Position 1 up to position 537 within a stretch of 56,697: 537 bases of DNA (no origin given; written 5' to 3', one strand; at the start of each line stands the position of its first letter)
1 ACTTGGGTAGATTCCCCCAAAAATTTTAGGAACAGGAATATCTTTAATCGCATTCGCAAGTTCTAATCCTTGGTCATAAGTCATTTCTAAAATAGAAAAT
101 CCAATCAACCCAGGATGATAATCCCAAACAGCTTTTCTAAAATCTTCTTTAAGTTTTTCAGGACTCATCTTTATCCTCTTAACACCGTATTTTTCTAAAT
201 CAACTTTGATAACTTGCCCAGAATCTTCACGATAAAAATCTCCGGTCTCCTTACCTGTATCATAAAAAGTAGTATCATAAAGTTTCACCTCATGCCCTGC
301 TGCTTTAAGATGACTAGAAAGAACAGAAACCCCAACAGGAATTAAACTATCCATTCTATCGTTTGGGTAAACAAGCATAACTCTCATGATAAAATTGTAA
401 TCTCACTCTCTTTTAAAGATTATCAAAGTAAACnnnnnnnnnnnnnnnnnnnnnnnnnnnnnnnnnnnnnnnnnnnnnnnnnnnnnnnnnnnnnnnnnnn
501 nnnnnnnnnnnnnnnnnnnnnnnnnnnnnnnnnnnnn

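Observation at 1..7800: Fosfomycin-type early phosphonate pathway in a probably archaeal genome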

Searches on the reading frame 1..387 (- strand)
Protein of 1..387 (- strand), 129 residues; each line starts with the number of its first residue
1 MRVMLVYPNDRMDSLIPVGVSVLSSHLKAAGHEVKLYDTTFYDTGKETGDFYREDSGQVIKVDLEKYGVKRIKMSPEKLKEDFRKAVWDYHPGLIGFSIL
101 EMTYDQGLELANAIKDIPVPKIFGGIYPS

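Call 5: search_protein_families(library=ncbifam, proteins=[window:1-387:-], max_evalue=0.001)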
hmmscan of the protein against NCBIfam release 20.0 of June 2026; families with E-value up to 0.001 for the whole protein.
window:1-387:- (129 aa): 0 families
